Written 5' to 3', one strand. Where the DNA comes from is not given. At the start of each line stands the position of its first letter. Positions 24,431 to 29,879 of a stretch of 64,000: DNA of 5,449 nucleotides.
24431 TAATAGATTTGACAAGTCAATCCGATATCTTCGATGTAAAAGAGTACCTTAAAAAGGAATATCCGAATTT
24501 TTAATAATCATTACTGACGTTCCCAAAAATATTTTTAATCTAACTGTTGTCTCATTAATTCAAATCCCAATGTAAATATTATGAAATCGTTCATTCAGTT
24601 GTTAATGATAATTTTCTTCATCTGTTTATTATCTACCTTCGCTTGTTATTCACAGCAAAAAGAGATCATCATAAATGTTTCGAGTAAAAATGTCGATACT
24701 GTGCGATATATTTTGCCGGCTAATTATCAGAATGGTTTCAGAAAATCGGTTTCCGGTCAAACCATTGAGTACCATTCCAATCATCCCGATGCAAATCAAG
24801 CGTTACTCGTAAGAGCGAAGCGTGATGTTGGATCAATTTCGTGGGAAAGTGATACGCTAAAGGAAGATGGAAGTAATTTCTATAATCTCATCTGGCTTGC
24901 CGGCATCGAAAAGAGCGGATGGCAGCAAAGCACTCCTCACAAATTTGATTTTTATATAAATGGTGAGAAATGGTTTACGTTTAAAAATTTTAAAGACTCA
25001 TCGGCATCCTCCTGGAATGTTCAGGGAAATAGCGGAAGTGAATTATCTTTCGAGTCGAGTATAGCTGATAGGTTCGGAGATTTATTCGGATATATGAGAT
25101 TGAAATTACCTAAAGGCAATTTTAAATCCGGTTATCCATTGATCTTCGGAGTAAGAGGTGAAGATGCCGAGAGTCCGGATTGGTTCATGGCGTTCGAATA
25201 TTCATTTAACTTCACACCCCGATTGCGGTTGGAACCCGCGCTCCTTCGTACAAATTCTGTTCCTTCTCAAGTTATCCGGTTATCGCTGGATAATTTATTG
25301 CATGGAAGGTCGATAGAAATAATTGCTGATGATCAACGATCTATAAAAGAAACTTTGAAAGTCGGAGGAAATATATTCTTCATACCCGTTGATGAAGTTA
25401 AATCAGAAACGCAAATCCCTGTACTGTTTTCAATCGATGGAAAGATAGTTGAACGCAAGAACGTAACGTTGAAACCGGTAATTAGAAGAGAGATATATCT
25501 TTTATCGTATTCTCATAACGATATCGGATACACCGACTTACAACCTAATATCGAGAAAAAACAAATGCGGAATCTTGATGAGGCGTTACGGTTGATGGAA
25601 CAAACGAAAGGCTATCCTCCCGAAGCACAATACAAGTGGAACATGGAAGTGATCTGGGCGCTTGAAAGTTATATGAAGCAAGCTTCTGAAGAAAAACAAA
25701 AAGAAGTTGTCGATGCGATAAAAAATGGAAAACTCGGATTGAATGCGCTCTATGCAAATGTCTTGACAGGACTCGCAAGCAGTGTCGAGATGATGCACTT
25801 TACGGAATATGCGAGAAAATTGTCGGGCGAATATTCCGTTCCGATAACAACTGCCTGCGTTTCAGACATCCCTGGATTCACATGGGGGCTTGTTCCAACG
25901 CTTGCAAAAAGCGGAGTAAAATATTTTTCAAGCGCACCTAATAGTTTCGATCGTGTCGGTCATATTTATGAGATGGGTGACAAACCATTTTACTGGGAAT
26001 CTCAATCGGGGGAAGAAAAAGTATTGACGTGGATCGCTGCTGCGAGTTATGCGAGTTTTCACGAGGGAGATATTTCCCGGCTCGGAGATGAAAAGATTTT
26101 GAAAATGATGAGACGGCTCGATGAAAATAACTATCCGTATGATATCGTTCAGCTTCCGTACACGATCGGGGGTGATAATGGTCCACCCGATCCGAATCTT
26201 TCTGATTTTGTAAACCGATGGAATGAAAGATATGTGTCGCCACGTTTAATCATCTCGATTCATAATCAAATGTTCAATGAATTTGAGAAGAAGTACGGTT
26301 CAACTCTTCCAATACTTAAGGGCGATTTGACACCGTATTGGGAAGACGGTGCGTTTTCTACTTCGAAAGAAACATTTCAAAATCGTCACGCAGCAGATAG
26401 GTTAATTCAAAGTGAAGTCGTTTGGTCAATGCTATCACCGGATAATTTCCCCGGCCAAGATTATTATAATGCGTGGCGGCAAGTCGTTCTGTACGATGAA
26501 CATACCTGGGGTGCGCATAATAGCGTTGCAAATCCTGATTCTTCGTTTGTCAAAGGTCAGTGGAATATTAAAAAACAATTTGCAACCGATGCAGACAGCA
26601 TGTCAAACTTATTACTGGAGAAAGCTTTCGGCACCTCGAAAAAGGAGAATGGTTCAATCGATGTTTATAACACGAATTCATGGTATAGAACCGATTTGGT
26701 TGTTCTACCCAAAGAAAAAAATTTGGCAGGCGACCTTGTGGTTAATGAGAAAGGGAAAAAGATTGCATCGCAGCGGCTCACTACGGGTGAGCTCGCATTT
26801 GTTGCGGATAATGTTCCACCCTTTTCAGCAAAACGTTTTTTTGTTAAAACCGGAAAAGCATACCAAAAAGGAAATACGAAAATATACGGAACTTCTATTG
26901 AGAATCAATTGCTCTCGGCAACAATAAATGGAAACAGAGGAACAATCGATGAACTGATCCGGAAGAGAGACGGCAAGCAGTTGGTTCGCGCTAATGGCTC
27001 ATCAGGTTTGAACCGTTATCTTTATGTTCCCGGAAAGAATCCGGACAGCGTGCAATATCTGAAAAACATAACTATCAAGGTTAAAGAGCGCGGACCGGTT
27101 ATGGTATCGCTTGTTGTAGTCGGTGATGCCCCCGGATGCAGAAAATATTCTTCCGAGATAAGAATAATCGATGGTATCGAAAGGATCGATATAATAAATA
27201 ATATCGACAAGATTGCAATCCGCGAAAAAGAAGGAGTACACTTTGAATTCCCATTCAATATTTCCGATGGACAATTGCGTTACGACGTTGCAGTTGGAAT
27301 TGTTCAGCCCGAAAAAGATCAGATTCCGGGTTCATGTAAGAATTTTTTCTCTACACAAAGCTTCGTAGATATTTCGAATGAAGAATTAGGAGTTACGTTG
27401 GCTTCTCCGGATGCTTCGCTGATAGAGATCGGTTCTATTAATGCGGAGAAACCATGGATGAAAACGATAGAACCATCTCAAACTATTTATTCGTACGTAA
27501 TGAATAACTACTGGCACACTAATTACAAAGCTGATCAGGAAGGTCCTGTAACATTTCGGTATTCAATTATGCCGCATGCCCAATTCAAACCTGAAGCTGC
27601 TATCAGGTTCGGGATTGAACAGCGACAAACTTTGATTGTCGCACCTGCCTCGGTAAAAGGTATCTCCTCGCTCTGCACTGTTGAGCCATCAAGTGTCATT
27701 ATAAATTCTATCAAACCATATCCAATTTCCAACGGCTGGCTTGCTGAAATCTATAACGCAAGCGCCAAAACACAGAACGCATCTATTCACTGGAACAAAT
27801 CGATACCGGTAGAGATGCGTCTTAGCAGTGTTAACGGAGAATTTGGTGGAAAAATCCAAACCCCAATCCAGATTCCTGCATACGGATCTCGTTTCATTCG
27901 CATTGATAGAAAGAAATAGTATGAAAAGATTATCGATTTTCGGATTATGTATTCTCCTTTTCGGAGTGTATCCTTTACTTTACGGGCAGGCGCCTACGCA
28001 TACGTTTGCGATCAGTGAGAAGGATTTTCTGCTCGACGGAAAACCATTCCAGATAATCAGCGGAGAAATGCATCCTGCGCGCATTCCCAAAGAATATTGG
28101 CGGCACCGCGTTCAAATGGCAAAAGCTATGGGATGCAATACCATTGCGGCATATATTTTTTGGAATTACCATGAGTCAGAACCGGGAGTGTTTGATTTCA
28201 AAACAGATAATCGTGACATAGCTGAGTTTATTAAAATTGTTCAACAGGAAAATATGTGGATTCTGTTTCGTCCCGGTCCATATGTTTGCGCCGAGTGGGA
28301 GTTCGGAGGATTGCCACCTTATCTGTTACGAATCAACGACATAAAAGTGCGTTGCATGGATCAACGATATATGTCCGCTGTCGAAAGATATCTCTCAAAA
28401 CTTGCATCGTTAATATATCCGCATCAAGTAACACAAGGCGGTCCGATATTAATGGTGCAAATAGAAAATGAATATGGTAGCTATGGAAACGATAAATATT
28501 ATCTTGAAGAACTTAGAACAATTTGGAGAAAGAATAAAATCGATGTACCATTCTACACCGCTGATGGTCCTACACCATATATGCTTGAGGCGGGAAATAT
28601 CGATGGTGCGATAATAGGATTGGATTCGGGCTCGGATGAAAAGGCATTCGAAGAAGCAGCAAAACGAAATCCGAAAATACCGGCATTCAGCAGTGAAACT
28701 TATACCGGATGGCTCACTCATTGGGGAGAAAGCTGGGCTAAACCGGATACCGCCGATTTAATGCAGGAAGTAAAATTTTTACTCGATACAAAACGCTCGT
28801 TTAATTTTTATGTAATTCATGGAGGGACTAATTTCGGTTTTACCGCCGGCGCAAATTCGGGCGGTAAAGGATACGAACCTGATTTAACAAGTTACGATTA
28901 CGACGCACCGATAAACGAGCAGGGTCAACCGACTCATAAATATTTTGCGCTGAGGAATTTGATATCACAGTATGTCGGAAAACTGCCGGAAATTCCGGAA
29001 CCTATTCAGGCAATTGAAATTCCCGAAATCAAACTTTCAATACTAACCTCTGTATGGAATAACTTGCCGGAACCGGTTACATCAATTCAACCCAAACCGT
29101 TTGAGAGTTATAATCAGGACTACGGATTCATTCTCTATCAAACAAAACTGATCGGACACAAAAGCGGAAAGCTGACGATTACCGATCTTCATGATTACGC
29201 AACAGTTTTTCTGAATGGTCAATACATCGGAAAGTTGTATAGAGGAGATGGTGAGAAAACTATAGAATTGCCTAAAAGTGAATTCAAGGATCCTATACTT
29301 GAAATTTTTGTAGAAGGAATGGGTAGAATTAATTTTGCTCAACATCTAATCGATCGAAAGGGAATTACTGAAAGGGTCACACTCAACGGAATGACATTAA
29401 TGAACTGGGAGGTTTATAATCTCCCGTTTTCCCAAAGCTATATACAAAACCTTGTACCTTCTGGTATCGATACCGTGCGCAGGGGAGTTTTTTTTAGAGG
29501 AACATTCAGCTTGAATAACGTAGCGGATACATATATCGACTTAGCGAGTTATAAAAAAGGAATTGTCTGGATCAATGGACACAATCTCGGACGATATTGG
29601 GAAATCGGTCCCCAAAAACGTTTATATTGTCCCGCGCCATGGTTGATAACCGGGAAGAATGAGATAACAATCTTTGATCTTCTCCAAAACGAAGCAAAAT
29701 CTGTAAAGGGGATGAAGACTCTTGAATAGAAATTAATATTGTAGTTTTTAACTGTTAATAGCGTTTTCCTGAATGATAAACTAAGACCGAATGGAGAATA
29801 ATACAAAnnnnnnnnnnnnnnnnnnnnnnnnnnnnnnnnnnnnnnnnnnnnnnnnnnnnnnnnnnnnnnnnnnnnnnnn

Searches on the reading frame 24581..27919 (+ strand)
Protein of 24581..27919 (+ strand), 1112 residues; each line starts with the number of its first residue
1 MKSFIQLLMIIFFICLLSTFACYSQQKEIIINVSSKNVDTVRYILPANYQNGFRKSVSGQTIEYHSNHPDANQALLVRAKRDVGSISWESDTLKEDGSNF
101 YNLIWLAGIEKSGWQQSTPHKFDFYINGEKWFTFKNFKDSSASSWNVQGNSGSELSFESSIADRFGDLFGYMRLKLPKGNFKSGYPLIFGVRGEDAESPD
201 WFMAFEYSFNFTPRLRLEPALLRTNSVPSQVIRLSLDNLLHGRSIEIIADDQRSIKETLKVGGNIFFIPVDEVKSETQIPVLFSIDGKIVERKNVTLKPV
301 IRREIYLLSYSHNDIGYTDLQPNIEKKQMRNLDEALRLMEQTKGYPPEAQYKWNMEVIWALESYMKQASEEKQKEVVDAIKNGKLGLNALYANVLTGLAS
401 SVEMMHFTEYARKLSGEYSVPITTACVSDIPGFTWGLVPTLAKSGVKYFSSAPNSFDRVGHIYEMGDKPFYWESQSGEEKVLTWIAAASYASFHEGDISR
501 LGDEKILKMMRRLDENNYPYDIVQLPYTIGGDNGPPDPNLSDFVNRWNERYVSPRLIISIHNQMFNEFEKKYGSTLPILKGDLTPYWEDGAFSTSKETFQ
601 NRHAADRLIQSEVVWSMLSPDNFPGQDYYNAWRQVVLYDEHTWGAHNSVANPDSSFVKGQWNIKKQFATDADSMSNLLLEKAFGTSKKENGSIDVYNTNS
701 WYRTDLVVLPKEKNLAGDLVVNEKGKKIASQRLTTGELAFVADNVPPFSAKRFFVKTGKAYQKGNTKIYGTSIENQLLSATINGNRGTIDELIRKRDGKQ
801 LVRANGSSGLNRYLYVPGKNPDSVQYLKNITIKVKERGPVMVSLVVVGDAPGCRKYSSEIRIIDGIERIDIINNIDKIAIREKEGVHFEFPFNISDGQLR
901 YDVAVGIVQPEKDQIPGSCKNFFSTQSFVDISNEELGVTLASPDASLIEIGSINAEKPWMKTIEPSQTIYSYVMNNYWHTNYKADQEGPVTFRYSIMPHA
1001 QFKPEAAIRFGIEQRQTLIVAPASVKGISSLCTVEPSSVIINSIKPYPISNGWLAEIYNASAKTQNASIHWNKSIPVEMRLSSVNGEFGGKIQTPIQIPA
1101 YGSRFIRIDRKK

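Call 14: search_protein_families(library=pfam, proteins=[window:24581-27919:+], max_evalue=0.00001)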
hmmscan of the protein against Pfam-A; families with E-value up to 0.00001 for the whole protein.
window:24581-27919:+ (1112 aa): 2 families
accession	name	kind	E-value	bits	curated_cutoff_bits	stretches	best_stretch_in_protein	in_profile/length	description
PF01074.27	Glyco_hydro_38N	-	9.5e-15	55.2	25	1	305-579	2-261/270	Glycosyl hydrolases family 38 N-terminal domain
PF07748.19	Glyco_hydro_38C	-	7.4e-09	36.6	25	1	773-941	1-177/206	Glycosyl hydrolases family 38 C-terminal domain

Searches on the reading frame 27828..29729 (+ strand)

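Call 14: search_protein_families(library=pfam, proteins=[window:27828-29729:+], max_evalue=0.00001)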
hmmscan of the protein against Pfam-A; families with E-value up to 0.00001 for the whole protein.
window:27828-29729:+ (633 aa): 5 families
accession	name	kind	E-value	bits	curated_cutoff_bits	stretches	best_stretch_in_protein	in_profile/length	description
PF01301.25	Glyco_hydro_35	-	4.2e-106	355.6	27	1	67-381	2-318/319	Glycosyl hydrolases family 35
PF21317.3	BetaGal_ABD_1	-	4e-27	94.8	27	1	422-532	1-112/113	Beta-galactosidase, first all-beta domain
PF21467.3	BetaGal_gal-bd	-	5.1e-25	87.8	27.3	1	554-611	2-62/62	Beta-galactosidase, galactose-binding domain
PF13364.12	BetaGal_ABD2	-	5.4e-07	30.8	23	0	553-615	36-104/112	Beta-galactosidase second all-beta domain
PF02449.21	Glyco_hydro_42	-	5.4e-06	26.4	21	1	82-235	3-156/376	Beta-galactosidase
